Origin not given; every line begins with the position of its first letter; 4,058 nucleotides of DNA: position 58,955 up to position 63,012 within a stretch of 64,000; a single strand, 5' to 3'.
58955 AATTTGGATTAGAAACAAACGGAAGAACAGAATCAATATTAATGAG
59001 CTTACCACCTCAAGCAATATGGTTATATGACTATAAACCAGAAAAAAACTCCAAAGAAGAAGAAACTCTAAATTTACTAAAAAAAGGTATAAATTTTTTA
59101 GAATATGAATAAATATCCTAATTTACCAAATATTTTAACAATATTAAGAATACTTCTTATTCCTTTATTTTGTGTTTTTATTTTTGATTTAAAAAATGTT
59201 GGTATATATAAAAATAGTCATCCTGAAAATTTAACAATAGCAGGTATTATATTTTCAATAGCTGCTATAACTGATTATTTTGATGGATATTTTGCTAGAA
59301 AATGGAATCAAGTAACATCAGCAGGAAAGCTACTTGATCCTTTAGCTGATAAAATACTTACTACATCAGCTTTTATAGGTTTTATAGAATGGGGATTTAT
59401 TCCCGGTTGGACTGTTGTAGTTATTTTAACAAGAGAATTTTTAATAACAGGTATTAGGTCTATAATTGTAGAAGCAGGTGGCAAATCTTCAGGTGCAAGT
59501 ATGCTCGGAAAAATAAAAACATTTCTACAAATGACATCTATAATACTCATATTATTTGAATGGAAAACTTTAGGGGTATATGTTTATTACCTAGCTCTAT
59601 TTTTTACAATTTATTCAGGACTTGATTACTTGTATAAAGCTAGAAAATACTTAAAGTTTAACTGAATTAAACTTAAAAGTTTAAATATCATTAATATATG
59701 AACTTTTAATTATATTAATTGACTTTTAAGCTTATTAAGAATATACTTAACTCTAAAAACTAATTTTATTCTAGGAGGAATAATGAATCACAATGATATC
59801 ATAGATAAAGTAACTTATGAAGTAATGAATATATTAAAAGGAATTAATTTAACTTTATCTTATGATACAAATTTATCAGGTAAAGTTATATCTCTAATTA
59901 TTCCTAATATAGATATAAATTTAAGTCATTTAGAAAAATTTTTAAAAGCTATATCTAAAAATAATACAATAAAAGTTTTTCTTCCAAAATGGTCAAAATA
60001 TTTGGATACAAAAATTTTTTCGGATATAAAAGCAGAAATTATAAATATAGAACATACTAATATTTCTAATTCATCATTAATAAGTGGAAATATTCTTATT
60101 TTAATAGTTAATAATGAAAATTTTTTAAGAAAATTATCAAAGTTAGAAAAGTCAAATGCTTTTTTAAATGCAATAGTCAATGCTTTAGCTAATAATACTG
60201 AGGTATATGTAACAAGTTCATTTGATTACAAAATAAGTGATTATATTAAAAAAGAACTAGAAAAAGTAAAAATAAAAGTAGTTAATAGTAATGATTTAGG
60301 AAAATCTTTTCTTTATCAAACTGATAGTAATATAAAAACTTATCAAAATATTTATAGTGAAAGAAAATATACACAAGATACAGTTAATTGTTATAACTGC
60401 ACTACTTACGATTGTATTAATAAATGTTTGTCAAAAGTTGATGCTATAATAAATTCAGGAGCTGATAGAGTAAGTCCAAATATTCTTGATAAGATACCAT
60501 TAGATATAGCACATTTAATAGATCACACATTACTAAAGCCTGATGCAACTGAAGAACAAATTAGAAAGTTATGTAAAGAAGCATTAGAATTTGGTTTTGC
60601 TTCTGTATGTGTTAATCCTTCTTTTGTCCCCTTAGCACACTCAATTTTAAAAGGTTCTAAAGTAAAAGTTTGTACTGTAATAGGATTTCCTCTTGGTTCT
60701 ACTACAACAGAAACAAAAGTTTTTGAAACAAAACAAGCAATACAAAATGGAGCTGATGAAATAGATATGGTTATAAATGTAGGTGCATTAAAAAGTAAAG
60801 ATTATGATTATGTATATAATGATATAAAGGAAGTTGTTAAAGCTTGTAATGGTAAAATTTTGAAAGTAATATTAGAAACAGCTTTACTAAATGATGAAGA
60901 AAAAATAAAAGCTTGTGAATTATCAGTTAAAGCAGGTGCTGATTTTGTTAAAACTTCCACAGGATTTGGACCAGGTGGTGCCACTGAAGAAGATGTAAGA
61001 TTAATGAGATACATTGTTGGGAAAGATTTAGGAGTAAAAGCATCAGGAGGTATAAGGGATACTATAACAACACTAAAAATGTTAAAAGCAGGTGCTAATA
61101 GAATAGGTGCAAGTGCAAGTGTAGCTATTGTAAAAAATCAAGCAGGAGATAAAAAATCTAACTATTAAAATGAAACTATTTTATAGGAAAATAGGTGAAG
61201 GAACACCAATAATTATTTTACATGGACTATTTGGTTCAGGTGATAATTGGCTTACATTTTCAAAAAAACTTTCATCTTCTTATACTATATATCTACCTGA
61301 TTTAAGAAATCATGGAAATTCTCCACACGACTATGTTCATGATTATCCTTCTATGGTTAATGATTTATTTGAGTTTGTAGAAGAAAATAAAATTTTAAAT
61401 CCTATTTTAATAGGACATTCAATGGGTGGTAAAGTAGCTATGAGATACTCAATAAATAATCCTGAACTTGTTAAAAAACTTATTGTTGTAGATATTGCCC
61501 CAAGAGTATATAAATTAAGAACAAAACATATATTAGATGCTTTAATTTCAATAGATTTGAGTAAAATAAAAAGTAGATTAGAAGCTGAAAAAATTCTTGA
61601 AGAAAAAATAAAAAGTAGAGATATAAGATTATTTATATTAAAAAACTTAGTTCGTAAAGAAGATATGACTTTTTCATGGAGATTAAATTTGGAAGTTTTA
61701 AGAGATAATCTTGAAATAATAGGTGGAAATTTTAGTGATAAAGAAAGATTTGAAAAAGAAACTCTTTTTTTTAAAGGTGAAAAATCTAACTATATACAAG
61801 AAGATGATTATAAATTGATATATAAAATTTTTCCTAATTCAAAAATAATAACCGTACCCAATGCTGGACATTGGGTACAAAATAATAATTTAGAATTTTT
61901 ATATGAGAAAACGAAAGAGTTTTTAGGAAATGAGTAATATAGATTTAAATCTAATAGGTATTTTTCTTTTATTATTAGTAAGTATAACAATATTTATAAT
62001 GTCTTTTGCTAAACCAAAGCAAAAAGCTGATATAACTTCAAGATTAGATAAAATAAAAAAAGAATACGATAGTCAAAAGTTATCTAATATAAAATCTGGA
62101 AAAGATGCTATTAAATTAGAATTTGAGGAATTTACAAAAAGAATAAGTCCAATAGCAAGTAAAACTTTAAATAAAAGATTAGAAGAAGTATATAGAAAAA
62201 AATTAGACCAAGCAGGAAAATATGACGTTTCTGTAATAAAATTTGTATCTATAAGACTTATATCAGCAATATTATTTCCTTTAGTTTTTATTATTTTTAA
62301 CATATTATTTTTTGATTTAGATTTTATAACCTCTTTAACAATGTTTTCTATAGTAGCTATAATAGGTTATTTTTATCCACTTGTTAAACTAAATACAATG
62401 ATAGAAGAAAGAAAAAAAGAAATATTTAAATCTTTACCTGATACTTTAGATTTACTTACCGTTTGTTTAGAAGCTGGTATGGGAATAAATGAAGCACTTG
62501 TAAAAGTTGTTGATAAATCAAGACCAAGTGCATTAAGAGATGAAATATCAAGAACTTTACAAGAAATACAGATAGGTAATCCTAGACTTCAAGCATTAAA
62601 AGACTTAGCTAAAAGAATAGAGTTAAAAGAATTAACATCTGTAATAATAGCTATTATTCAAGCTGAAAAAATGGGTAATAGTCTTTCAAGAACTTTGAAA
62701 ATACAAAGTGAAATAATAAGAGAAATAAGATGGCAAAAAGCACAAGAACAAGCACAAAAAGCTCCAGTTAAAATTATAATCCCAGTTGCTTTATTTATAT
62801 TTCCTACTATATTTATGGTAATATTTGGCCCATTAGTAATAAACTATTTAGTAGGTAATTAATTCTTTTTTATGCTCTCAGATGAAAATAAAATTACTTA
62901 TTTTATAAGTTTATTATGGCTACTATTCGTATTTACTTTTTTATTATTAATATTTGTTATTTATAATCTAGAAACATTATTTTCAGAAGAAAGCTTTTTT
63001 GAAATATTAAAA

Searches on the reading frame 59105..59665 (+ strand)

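Call 67: search_protein_families(library=pfam, proteins=[window:59105-59665:+], max_evalue=0.0001)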
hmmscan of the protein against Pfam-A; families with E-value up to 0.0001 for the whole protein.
window:59105-59665:+ (186 aa): 1 family
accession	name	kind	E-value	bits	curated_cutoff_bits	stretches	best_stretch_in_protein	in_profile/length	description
PF01066.26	CDP-OH_P_transf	-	1.1e-45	156.2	22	1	6-169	2-151/152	CDP-alcohol phosphatidyltransferase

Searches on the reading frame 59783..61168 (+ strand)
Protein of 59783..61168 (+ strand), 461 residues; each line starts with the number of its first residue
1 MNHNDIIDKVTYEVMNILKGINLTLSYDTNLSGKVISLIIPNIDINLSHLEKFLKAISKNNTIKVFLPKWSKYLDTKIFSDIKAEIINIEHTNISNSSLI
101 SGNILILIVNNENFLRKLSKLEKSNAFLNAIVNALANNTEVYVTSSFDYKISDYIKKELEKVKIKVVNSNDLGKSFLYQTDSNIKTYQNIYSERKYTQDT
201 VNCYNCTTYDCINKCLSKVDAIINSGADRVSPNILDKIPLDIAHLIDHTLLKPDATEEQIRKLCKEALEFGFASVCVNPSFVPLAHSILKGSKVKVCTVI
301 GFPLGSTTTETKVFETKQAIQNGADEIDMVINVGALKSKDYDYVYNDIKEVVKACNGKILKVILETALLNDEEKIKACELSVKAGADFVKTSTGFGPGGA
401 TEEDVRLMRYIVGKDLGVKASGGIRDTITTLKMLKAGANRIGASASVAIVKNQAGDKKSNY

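Call 67: search_protein_families(library=pfam, proteins=[window:59783-61168:+], max_evalue=0.0001)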
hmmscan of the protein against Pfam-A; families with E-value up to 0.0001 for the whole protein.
window:59783-61168:+ (461 aa): 1 family
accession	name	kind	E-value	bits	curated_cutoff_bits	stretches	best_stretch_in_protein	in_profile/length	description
PF01791.15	DeoC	-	3.7e-26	92.6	23.8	1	245-443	5-220/229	DeoC/LacD family aldolase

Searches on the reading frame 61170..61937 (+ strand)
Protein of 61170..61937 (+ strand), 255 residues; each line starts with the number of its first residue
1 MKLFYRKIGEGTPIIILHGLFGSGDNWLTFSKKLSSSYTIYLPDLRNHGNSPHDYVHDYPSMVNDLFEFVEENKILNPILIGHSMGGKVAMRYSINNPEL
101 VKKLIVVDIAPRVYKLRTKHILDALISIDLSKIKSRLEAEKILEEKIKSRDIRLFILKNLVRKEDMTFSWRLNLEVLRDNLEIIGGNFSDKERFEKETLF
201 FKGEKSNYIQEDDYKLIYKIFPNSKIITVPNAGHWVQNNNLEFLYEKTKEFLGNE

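Call 67: search_protein_families(library=pfam, proteins=[window:61170-61937:+], max_evalue=0.0001)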
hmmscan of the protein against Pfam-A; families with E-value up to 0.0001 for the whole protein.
window:61170-61937:+ (255 aa): 5 families
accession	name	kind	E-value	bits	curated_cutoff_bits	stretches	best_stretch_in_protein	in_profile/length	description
PF00561.26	Abhydrolase_1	-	8e-26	91.6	25.8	1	13-109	2-102/245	alpha/beta hydrolase fold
PF12697.13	Abhydrolase_6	-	3.3e-17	64.3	26.3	1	14-239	1-210/217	Alpha/beta hydrolase family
PF12146.15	Hydrolase_4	-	6.9e-13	48.9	27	1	14-234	7-232/239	Serine aminopeptidase, S33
PF07819.20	PGAP1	-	8.5e-09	35.9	24.3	0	71-115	86-132/233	PGAP1-like alpha/beta domain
PF00975.26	Thioesterase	-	2.4e-05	25.1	26.4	1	13-94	2-84/226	Thioesterase domain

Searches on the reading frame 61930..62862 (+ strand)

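Call 67: search_protein_families(library=pfam, proteins=[window:61930-62862:+], max_evalue=0.0001)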
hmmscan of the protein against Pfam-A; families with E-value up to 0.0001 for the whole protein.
window:61930-62862:+ (310 aa): 1 family
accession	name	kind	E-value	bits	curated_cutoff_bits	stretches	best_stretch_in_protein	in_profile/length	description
PF00482.28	T2SSF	-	2.3e-21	76.5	25.2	1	173-298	2-123/125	Type II secretion system (T2SS), protein F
